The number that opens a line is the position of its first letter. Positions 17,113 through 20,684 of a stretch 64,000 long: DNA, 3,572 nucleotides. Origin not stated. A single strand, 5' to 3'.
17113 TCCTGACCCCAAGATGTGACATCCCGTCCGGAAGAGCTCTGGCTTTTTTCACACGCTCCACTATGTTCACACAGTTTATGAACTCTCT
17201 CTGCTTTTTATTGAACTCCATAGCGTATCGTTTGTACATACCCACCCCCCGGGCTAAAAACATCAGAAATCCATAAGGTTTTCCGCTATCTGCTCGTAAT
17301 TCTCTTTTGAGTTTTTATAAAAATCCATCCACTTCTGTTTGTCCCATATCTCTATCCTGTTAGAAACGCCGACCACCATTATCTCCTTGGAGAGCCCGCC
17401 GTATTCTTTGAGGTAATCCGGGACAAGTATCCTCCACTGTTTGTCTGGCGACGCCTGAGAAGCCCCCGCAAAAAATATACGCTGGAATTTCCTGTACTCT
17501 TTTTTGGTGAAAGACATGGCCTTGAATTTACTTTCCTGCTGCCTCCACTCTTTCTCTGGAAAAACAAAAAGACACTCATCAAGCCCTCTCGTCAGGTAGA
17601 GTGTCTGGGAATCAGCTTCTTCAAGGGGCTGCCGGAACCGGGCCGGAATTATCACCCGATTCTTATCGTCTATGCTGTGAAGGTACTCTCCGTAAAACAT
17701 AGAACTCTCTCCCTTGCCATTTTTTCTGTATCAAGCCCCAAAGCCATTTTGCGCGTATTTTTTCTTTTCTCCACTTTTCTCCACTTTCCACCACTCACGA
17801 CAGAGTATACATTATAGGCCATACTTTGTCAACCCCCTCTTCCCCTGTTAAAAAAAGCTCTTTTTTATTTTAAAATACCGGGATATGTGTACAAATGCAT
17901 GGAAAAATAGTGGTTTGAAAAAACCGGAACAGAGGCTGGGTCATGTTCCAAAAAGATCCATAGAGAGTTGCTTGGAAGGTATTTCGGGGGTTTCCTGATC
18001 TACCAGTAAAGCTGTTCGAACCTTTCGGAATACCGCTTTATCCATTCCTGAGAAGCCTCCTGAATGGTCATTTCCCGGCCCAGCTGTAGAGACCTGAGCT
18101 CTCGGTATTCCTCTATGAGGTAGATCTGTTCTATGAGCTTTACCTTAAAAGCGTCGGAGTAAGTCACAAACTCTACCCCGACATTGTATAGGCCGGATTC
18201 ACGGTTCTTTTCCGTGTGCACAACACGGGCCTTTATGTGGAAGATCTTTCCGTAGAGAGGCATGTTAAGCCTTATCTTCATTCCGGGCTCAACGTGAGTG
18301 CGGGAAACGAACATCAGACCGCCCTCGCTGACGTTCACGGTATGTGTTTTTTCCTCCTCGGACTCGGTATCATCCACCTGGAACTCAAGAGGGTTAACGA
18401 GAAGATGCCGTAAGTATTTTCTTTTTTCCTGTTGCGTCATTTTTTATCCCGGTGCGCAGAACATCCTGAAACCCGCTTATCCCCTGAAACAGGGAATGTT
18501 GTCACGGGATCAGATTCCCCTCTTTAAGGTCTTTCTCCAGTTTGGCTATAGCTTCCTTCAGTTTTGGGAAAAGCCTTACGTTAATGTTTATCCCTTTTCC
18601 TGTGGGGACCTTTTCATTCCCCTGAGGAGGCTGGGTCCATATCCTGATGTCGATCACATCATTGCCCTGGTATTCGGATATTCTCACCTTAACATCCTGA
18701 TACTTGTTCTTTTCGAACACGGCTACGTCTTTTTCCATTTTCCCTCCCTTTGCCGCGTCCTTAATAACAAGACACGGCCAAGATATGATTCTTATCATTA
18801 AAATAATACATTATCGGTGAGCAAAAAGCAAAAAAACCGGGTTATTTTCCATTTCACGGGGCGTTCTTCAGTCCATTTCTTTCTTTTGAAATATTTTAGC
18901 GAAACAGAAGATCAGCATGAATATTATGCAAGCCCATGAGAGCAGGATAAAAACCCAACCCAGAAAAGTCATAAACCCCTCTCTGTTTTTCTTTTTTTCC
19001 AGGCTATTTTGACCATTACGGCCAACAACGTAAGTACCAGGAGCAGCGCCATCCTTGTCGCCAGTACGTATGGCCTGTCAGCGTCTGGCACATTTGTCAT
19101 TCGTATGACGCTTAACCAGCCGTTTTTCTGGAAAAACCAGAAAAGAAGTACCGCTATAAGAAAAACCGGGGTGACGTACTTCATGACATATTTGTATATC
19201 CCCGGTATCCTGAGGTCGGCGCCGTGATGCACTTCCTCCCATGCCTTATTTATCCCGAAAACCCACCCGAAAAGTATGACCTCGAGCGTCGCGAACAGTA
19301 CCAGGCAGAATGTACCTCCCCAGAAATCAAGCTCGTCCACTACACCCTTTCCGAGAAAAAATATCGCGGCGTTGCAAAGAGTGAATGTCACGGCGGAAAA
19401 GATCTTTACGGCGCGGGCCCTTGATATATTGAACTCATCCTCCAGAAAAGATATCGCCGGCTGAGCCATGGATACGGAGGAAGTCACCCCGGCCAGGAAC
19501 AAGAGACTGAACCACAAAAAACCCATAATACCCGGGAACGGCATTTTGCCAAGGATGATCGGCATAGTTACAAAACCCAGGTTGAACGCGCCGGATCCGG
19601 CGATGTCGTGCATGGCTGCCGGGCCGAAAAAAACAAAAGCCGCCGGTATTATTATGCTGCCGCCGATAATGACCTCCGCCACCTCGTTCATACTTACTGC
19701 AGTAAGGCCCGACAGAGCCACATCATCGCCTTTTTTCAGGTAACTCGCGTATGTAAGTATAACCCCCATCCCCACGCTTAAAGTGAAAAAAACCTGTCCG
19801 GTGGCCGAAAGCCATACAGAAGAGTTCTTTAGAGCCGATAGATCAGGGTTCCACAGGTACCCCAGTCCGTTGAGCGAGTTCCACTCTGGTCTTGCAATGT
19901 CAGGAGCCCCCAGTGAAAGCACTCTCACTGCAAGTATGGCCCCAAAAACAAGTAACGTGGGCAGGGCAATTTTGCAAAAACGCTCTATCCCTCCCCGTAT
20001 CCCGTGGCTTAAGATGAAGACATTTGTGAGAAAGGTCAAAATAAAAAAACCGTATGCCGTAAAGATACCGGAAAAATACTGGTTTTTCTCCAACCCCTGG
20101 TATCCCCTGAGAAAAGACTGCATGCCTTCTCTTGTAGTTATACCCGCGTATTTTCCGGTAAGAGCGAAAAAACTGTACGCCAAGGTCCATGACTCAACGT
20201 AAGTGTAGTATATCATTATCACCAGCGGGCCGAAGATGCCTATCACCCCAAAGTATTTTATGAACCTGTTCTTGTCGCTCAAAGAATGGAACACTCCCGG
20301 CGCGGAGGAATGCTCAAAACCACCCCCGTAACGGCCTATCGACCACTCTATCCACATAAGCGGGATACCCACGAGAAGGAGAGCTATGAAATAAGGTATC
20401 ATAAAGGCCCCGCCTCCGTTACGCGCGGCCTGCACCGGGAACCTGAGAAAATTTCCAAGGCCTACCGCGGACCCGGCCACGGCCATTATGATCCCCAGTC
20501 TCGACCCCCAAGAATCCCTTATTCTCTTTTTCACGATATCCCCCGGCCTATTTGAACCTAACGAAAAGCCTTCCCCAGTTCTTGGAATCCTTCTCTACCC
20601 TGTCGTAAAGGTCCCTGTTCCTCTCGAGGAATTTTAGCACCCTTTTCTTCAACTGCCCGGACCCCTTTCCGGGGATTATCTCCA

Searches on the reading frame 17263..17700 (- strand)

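Call 36: search_protein_families(library=pfam, proteins=[window:17263-17700:-], max_evalue=0.01)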
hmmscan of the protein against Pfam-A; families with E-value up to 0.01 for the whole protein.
window:17263-17700:- (145 aa): 1 family
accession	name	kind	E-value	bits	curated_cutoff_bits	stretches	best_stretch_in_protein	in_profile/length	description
PF02381.23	MraZ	-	1.3e-40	137.6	23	2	1-74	1-71/72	MraZ protein, putative antitoxin-like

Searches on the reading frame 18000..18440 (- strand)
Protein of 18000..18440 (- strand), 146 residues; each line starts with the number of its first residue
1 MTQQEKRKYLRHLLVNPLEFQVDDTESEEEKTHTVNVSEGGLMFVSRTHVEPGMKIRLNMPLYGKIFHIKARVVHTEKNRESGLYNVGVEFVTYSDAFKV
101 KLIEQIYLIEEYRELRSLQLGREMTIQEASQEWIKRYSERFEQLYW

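Call 36: search_protein_families(library=pfam, proteins=[window:18000-18440:-], max_evalue=0.01)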
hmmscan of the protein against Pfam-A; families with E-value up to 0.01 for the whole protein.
window:18000-18440:- (146 aa): 1 family
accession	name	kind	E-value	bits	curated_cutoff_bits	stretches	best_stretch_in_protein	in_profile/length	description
PF07238.19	PilZ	-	3.3e-12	47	22.5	1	5-107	1-101/102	PilZ domain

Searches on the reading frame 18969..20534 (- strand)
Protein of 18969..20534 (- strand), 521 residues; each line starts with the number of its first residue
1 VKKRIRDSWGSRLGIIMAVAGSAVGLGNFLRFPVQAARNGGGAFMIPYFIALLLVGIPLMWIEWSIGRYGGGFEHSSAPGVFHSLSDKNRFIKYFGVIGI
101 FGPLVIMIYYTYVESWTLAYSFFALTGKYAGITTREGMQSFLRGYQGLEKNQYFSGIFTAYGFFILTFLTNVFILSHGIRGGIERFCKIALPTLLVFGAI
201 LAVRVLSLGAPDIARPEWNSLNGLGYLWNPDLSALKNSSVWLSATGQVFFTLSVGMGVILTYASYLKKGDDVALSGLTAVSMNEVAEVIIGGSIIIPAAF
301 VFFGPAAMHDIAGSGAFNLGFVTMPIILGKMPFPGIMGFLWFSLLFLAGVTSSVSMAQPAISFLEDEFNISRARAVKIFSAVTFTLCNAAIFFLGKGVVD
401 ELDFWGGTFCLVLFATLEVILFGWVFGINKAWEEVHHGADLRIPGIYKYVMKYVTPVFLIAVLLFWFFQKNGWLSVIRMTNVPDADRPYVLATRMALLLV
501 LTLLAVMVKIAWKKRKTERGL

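Call 36: search_protein_families(library=pfam, proteins=[window:18969-20534:-], max_evalue=0.01)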
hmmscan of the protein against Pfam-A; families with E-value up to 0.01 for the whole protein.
window:18969-20534:- (521 aa): 1 family
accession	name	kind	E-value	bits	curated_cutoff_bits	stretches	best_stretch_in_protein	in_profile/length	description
PF00209.24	SNF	-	1.1e-54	186.6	27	2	165-470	181-484/524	Sodium:neurotransmitter symporter family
